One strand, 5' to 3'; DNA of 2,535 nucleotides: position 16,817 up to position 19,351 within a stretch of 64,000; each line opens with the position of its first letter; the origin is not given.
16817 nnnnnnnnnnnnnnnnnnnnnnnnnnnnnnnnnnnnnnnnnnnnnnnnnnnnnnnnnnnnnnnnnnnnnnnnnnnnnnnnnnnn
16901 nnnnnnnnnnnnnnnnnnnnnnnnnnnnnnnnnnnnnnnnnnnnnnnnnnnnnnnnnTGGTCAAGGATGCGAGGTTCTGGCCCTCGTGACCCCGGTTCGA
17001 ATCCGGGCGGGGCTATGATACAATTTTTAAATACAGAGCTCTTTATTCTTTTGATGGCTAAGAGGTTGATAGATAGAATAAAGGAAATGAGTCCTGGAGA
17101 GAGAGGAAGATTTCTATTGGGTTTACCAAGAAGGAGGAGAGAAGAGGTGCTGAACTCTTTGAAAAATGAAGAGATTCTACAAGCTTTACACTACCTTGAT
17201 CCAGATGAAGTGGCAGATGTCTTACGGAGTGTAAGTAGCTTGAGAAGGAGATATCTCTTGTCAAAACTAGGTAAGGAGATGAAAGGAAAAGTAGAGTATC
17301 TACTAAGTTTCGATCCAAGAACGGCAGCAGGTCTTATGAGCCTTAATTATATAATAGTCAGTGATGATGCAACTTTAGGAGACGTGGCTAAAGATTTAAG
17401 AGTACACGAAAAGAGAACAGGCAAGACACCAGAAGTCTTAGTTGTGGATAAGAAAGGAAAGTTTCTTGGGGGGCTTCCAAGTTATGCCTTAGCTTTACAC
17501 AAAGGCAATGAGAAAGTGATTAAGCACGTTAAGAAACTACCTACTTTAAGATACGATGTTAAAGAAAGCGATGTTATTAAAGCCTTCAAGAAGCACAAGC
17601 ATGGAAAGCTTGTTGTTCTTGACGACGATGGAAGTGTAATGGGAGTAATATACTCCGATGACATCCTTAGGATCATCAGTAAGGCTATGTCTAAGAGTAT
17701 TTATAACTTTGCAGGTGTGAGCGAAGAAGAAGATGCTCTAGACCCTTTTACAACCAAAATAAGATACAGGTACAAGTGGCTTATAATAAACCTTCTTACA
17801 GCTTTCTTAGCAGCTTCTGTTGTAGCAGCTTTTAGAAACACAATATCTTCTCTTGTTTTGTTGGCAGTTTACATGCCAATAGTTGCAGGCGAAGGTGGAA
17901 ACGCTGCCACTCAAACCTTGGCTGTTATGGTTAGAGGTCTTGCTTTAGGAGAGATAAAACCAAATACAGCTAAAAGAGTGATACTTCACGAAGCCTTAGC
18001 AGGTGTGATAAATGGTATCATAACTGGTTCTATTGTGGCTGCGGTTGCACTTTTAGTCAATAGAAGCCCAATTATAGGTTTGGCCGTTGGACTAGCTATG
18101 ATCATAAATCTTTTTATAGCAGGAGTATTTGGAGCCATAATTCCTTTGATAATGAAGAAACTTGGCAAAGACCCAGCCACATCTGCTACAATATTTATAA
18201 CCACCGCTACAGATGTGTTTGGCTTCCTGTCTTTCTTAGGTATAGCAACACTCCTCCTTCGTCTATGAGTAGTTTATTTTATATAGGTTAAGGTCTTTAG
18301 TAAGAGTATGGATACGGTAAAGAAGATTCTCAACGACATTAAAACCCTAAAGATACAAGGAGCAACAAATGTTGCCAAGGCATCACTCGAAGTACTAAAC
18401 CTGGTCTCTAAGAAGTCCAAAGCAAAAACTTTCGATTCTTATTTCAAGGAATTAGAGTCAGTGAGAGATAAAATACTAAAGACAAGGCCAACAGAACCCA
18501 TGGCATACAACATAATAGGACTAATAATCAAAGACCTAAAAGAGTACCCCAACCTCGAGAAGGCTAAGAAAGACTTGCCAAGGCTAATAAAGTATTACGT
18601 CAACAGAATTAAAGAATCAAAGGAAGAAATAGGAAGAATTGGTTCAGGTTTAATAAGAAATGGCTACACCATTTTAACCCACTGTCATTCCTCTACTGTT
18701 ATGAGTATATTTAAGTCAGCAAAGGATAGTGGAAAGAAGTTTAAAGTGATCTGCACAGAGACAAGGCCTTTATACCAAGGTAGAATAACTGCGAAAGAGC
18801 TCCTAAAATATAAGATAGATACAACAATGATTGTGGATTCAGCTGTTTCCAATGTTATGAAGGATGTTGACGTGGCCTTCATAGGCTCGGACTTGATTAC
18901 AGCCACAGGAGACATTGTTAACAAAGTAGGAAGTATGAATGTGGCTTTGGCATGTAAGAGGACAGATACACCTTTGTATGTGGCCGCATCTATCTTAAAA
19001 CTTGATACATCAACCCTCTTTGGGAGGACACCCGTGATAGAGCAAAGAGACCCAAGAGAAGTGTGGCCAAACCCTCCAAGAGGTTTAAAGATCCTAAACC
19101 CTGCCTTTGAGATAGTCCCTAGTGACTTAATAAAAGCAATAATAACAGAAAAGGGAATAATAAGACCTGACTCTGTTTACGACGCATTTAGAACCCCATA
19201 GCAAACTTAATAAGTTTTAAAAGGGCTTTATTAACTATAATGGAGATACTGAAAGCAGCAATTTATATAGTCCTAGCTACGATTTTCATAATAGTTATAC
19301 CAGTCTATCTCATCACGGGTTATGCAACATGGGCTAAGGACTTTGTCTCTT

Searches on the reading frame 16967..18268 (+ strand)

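Call 8: search_protein_families(library=pfam, proteins=[window:16967-18268:+], max_evalue=0.01)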
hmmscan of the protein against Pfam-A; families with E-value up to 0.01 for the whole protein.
window:16967-18268:+ (433 aa): 3 families
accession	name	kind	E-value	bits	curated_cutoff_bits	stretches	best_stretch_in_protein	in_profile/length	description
PF01769.21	MgtE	-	2.2e-33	115.6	27.6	1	303-426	1-125/125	Divalent cation transporter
PF00571.33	CBS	-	9.4e-12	45.5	24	1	189-238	7-56/57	CBS domain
PF03448.22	MgtE_N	-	1e-09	39.2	25.9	1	38-117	22-101/102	MgtE intracellular N domain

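Call 9: search_protein_families(library=ncbifam, proteins=[window:16967-18268:+], max_evalue=0.01)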
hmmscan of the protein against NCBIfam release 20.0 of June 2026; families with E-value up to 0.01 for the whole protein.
window:16967-18268:+ (433 aa): 4 families
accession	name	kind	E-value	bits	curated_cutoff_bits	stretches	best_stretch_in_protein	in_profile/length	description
TIGR00400.1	mgtE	equivalog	3.5e-64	217.2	232.75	1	54-431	67-447/450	magnesium transporter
TIGR01302.1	IMP_dehydrog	equivalog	2.3e-05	23.5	481.5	1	155-238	112-201/450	IMP dehydrogenase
NF053603.1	HhpR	exception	0.00081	18.7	520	1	156-236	34-116/282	CBS domain-containing high hydrostatic pressure regulator HhpR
NF011447.0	PRK14869.2-3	equivalog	0.0017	17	522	1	189-241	76-128/540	putative manganese-dependent inorganic diphosphatase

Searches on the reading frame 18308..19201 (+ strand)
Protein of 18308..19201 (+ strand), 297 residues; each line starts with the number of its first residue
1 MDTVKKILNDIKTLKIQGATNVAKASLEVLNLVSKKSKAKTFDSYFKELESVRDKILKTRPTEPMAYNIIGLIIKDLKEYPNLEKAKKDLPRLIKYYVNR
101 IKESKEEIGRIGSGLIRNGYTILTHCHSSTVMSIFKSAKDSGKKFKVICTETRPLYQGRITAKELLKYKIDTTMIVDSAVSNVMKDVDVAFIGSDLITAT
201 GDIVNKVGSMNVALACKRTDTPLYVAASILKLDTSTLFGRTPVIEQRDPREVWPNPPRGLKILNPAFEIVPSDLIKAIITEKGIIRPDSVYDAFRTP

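Call 8: search_protein_families(library=pfam, proteins=[window:18308-19201:+], max_evalue=0.01)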
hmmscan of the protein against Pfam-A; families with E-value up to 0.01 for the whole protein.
window:18308-19201:+ (297 aa): 1 family
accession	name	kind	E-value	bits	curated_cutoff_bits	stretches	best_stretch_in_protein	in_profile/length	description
PF01008.23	IF-2B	-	8.4e-74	248.7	22.4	1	15-287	1-280/280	Initiation factor 2 subunit family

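Call 9: search_protein_families(library=ncbifam, proteins=[window:18308-19201:+], max_evalue=0.01)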
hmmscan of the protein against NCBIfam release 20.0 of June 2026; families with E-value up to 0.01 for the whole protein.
window:18308-19201:+ (297 aa): 8 families
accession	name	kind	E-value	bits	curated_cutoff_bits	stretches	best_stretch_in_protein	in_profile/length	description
TIGR00511.1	ribulose_e2b2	equivalog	1.3e-76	257.8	314.1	1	4-293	2-294/301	ribose 1,5-bisphosphate isomerase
TIGR00524.1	eIF-2B_rel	subfamily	2.5e-70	237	185.85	1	1-287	1-303/303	S-methyl-5-thioribose-1-phosphate isomerase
NF004326.0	PRK05720.1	subfamily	6.6e-55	186.3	271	1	2-288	38-343/358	s-methyl-5-thioribose-1-phosphate isomerase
TIGR00512.1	salvage_mtnA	equivalog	5.6e-52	176.8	279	1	2-286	28-334/335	S-methyl-5-thioribose-1-phosphate isomerase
NF006210.0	PRK08335.1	equivalog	5.3e-49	166.9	339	1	2-287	4-271/275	translation initiation factor IF-2B subunit alpha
NF004700.0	PRK06036.1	equivalog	1.3e-44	152.6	528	1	2-292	31-335/339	S-methyl-5-thioribose-1-phosphate isomerase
NF004436.0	PRK05772.1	equivalog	4.5e-32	111.7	521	1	3-287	45-351/363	S-methyl-5-thioribose-1-phosphate isomerase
NF004994.0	PRK06372.1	equivalog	1.6e-18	67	249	1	125-289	92-250/253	translation initiation factor IF-2B subunit delta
